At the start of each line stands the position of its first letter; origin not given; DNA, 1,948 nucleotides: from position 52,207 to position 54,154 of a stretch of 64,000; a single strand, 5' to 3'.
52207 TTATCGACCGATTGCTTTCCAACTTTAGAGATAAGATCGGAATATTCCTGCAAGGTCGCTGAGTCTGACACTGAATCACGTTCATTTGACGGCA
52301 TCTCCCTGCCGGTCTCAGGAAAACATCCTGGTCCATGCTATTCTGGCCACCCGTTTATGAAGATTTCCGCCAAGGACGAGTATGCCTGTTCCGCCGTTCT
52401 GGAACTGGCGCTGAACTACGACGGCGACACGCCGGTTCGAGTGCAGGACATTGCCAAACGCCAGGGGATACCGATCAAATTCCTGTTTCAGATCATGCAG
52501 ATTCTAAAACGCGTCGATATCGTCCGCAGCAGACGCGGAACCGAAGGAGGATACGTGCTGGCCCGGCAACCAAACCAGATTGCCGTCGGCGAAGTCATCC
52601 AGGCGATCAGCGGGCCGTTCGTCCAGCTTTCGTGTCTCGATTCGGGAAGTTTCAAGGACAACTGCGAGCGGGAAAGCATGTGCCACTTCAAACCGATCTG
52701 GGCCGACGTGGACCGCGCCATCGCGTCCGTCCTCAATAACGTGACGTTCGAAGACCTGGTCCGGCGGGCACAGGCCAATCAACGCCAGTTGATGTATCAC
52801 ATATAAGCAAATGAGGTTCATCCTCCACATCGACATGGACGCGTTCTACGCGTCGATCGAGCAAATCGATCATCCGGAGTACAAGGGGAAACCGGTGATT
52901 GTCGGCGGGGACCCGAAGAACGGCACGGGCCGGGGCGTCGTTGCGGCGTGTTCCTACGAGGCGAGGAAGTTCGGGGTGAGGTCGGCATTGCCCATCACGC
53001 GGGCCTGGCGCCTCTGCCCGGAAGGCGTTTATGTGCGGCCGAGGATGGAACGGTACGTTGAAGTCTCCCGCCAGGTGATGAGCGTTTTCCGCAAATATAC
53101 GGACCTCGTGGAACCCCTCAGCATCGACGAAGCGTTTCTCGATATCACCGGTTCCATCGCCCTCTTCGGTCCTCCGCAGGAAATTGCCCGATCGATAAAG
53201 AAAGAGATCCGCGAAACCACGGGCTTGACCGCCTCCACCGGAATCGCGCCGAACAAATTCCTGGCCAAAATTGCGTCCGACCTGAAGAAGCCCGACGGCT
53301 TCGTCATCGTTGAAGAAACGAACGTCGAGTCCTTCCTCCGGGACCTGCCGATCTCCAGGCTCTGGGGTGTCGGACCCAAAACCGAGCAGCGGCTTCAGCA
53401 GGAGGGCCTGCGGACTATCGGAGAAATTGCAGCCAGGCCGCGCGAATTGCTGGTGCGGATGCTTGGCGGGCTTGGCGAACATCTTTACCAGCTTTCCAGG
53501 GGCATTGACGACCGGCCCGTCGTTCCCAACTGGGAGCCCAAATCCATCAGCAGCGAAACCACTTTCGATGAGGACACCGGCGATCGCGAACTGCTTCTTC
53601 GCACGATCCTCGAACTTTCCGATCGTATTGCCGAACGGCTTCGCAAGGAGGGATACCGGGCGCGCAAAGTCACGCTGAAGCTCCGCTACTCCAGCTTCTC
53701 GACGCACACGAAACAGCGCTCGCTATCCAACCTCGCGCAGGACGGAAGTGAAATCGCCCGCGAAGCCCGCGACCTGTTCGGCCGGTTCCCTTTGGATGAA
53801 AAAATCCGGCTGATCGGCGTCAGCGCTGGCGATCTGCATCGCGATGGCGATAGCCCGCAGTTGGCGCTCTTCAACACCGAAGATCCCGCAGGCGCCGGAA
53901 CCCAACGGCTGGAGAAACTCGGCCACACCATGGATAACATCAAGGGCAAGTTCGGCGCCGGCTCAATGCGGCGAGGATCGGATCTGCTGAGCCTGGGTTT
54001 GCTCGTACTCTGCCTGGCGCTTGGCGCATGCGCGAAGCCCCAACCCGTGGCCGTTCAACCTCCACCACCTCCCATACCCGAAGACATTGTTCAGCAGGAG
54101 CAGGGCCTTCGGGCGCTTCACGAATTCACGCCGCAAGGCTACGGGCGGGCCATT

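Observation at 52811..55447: dinB reading frame runs straight into a lipobox/hydrophobic segment and a TPR domain with no stop codon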

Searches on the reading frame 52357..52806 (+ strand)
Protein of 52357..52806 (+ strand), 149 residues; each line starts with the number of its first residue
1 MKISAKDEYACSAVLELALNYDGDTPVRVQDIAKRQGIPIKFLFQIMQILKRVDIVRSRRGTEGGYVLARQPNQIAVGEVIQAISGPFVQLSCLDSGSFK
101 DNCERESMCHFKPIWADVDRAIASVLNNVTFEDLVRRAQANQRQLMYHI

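Call 40: search_protein_families(library=pfam, proteins=[window:52357-52806:+], max_evalue=0.001)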
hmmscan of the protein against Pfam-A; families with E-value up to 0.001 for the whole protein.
window:52357-52806:+ (149 aa): 1 family
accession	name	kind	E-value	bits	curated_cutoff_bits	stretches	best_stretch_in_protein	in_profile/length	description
PF02082.26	Rrf2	-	5.2e-35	120.9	30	1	3-136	1-131/132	Iron-dependent Transcriptional regulator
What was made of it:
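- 52357..52806 (+): Rrf2-family regulator gene, first gene of the conserved rrf2-dinB-TPR-PPIase row. Its stop lies 4 nt before the dinB ATG. Pfam Rrf2, 121 bits (call 40).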

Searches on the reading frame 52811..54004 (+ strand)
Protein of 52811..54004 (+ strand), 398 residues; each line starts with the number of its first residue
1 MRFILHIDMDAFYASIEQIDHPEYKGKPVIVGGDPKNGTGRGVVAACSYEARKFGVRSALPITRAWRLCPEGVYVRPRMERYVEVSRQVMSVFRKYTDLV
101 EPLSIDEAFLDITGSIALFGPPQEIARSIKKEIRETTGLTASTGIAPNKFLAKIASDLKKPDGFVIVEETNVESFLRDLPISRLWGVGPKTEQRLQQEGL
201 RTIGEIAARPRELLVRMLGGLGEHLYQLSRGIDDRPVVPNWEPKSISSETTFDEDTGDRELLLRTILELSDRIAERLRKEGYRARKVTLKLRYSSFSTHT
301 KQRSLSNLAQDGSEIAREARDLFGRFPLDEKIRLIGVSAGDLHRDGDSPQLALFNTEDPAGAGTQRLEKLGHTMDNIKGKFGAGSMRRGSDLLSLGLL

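Call 51: search_solved_structures(query=window:52811-54004:+, show_alignments=2, max_evalue=1e-40)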
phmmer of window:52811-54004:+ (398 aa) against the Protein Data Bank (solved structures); distinct sequences matched with E-value up to 1e-40: 52.
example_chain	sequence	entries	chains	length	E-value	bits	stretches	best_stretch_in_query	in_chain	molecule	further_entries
7yll_A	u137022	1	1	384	3.8e-92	312.6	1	2-393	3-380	DNA polymerase IV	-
4irc_F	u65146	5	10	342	1.5e-60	208.6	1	2-309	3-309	DNA polymerase IV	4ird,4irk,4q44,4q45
4ir1_F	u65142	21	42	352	2.7e-60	207.8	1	2-323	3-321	DNA polymerase IV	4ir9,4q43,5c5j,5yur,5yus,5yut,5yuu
4r8u_A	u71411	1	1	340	2.8e-60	207.7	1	2-309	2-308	DNA polymerase IV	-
4r8u_B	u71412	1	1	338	4e-60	207.2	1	2-308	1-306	DNA polymerase IV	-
6juq_A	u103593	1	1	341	1.3e-59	205.5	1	2-309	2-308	DNA polymerase IV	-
6jup_F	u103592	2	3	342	1.4e-59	205.5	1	2-309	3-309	DNA polymerase IV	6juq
6juo_A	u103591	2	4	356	1.1e-55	192.6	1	2-339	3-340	DNA polymerase IV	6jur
6jun_F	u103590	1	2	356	1.1e-55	192.5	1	2-339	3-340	DNA polymerase IV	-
4dez_A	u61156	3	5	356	1.4e-54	188.9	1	2-339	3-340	DNA polymerase IV 1 | DNA polymerase IV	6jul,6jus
6jum_A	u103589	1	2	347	2.2e-54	188.3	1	2-338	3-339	DNA polymerase IV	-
1t94_A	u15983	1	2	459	1.4e-50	175.7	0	117-342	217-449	polymerase (DNA directed) kappa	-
2oh2_A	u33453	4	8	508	2.1e-50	175.2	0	117-342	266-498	DNA polymerase kappa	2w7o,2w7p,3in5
3pzp_A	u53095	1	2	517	2.2e-50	175.2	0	117-343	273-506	DNA polymerase kappa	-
5t14_A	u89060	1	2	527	2.4e-50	175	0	117-343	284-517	DNA polymerase kappa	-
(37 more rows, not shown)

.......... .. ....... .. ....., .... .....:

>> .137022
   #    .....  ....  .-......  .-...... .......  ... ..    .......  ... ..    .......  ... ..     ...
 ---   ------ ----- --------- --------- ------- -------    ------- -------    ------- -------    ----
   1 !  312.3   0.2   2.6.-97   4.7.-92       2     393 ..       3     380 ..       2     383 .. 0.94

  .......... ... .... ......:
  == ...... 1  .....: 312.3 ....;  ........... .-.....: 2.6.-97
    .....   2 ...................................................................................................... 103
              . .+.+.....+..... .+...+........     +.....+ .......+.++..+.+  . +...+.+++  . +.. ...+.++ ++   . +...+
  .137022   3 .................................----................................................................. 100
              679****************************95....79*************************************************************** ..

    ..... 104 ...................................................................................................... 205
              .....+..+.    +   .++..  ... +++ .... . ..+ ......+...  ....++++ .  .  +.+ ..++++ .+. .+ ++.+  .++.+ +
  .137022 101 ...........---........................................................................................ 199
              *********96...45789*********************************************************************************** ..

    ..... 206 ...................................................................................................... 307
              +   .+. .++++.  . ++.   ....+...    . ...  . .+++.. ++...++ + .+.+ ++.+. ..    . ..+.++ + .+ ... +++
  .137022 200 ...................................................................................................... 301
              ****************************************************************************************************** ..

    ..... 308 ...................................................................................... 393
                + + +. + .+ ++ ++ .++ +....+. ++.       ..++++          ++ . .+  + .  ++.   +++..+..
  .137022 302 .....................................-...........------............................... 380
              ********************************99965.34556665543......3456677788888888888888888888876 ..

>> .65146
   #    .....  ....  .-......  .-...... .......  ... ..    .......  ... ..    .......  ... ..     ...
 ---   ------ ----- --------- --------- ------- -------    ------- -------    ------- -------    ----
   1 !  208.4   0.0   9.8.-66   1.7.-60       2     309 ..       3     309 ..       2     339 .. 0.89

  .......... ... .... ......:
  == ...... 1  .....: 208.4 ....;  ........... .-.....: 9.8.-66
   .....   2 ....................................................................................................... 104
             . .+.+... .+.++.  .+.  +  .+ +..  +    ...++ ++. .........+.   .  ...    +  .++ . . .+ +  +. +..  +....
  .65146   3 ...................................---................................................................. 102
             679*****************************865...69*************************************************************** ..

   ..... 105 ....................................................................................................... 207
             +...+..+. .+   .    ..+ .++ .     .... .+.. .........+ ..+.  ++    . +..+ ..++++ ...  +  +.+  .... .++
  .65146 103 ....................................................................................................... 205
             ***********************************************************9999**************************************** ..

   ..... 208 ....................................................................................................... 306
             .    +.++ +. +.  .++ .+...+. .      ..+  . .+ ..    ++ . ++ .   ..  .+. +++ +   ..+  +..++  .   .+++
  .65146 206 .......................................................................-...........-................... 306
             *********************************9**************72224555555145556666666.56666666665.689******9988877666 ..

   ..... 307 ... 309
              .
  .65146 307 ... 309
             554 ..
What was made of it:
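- Closest known: Stand-alone DNA polymerase IV. Same: The same tail motif ...G..I.KGSELL is present, and the catalytic residues are conserved (call 51).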
